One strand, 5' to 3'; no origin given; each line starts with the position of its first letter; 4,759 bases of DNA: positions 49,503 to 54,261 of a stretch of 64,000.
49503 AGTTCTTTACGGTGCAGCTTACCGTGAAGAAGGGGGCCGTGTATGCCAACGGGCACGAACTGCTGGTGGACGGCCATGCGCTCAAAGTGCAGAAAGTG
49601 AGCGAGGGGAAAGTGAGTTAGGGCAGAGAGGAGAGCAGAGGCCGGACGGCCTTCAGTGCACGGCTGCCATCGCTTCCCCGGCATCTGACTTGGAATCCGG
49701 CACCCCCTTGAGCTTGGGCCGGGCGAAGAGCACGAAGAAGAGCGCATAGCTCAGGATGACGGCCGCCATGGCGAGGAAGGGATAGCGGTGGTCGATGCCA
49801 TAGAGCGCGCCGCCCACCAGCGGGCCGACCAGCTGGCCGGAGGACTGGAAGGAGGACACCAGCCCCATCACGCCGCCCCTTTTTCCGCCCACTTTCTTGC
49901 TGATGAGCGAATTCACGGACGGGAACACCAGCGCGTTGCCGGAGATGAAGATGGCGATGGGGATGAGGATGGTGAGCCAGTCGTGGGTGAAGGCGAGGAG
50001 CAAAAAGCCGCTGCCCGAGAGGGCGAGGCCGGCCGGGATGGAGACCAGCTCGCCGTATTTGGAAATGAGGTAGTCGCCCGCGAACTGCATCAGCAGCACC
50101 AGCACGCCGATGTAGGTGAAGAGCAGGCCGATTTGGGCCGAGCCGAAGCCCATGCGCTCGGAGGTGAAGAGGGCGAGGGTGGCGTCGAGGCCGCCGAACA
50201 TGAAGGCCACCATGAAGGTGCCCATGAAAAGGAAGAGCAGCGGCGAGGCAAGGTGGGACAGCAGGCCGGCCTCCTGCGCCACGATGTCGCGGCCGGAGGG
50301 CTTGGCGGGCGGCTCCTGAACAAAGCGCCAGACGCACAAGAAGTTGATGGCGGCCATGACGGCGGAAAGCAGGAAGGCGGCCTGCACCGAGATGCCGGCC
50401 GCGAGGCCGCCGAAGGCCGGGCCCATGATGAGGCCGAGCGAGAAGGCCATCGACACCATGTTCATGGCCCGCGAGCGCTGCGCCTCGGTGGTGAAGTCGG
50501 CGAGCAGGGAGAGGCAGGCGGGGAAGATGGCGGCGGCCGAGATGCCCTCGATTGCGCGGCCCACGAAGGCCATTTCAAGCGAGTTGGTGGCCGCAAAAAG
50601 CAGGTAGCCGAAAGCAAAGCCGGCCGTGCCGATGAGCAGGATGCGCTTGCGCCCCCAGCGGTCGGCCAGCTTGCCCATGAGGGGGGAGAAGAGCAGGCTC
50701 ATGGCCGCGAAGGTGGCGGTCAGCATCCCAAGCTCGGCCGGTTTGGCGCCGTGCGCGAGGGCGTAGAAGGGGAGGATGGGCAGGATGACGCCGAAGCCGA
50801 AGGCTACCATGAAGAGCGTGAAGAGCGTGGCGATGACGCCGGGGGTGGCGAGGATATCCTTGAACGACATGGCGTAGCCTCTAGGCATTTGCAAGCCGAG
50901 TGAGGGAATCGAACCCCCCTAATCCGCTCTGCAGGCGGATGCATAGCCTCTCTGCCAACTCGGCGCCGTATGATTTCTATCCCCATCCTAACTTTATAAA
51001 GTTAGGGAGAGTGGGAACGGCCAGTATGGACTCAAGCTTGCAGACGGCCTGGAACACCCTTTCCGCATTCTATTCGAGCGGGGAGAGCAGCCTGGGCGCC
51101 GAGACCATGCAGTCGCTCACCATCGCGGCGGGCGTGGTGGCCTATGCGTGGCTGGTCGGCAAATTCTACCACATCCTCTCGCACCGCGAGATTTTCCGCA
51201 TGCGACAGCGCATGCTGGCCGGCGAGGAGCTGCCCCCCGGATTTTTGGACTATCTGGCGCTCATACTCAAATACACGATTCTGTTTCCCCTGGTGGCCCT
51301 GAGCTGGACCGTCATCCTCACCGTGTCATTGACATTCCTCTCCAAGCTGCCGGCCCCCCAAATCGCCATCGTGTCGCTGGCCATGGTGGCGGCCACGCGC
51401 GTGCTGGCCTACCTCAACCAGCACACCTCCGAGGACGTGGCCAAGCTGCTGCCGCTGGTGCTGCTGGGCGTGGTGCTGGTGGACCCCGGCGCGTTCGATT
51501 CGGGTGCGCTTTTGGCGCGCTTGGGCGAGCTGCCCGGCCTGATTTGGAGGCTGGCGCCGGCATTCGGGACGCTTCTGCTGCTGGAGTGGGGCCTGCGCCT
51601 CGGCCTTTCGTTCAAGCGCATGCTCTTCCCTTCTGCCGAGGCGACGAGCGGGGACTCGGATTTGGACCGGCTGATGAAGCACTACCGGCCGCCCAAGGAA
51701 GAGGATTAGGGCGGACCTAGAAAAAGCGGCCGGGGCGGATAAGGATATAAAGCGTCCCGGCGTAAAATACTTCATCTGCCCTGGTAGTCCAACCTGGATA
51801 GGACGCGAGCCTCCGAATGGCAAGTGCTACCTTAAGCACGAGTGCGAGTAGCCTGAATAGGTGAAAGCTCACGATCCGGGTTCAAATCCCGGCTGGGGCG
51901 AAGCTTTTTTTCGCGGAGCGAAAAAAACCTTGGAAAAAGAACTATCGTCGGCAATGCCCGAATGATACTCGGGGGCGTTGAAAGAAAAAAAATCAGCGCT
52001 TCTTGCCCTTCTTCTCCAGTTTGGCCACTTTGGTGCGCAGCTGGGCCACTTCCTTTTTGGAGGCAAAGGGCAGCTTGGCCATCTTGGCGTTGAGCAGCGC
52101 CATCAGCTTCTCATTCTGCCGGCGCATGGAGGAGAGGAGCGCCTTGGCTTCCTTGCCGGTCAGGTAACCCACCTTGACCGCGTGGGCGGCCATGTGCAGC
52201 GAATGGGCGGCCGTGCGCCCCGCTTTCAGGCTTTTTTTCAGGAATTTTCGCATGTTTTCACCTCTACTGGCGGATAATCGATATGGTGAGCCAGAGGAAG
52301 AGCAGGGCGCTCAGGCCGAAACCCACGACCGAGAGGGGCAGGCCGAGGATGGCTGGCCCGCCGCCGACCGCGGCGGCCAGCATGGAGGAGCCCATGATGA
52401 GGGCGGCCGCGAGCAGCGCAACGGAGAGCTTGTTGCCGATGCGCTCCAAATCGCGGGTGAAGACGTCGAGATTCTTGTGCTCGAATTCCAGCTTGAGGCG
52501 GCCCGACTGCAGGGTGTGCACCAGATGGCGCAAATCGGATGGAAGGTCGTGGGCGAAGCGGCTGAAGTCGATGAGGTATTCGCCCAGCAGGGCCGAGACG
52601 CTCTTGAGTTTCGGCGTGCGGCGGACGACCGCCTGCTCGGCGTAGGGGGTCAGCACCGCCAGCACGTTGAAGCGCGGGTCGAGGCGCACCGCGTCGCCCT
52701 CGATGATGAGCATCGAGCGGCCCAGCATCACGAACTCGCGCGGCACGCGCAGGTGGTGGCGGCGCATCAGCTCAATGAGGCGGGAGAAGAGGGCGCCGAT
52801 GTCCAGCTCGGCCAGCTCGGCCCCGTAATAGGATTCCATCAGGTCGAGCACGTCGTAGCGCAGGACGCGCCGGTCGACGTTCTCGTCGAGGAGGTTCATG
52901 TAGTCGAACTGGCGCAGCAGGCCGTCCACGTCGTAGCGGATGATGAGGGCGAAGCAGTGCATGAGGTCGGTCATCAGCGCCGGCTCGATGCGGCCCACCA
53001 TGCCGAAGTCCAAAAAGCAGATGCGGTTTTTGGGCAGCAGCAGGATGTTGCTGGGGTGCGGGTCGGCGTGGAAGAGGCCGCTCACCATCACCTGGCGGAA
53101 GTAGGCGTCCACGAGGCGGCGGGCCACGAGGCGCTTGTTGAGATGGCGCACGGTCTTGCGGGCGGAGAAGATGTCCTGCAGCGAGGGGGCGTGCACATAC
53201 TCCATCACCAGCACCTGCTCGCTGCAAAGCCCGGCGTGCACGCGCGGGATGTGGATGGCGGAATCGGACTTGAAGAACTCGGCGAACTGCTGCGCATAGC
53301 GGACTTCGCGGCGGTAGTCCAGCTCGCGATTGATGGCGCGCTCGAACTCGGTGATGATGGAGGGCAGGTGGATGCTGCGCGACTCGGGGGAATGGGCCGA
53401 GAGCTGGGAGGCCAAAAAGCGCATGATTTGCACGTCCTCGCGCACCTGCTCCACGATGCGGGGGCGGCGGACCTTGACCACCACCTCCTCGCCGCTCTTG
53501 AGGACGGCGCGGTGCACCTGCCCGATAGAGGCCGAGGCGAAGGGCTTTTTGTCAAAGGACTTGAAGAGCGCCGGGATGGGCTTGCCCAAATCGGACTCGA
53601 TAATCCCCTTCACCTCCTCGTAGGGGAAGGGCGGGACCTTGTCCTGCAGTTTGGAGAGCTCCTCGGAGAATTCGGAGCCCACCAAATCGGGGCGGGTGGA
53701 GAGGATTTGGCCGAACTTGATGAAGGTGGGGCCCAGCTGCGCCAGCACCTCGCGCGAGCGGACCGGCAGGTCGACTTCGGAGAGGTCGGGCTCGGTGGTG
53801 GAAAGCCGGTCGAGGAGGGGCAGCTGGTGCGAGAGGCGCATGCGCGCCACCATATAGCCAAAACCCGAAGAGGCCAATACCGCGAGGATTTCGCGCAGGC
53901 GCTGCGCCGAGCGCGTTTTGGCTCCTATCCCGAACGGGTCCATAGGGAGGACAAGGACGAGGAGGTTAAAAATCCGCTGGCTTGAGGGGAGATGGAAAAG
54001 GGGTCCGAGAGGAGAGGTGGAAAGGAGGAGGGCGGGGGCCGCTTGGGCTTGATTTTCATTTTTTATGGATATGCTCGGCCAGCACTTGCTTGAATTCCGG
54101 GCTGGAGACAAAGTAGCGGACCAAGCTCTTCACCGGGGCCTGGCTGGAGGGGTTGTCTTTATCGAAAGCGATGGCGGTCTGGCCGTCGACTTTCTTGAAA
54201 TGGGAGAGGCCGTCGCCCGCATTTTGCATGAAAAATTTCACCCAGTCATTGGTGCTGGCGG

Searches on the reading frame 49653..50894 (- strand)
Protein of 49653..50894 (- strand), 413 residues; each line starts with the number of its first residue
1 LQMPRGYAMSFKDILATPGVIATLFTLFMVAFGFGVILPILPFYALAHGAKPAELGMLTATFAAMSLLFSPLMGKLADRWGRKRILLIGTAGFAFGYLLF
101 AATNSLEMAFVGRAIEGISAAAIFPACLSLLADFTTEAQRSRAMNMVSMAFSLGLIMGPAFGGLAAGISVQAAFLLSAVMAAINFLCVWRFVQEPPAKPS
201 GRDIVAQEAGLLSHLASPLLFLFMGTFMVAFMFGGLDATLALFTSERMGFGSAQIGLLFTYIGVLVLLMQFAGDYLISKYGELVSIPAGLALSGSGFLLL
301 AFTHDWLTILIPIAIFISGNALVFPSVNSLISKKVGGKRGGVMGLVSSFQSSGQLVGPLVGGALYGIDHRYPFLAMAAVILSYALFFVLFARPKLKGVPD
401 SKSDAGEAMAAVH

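Call 83: search_protein_families(library=pfam, proteins=[window:49653-50894:-], max_evalue=0.0001)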
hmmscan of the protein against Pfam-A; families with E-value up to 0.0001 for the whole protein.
window:49653-50894:- (413 aa): 4 families
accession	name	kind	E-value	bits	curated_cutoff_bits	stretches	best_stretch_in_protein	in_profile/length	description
PF07690.21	MFS_1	-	7.8e-70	235.9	33.4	2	24-335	2-323/347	Major Facilitator Superfamily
PF12832.13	MFS_1_like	-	3e-17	63.2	25.2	2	9-172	203-369/373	MFS_1 like family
PF00083.30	Sugar_tr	-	3.1e-08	33.4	22.3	1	54-194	47-193/452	Sugar (and other) transporter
PF13347.12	MFS_2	-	2.4e-07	30.1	27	1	9-172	215-383/427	MFS/sugar transport protein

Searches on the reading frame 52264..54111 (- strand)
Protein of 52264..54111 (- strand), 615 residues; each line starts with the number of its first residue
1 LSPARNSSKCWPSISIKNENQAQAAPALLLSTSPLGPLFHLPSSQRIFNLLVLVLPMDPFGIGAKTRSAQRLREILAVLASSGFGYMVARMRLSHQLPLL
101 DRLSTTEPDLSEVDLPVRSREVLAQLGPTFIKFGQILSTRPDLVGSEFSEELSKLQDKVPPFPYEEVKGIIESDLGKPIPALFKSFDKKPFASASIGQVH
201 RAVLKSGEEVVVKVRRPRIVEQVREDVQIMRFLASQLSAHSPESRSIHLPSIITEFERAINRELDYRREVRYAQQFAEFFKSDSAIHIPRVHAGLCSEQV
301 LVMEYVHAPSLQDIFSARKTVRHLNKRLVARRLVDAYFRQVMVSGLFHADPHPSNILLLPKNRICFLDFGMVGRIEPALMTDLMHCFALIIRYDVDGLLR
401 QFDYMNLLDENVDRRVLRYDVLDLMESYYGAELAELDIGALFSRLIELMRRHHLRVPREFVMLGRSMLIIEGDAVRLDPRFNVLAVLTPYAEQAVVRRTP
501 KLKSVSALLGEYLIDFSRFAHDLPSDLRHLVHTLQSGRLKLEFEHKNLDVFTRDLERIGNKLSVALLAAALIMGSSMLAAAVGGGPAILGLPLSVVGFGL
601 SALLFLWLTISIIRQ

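Call 83: search_protein_families(library=pfam, proteins=[window:52264-54111:-], max_evalue=0.0001)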
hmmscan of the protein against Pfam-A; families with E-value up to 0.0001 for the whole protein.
window:52264-54111:- (615 aa): 3 families
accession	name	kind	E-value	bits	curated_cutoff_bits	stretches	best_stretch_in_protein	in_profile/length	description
PF03109.22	ABC1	-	2.1e-74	250.2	22.9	1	154-399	1-241/244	ABC1 atypical kinase-like domain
PF01636.29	APH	-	5.6e-06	26.7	23.2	1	204-378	18-203/239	Phosphotransferase enzyme family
PF00069.31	Pkinase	-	2.1e-05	24.5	31.7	1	297-378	71-151/263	Protein kinase domain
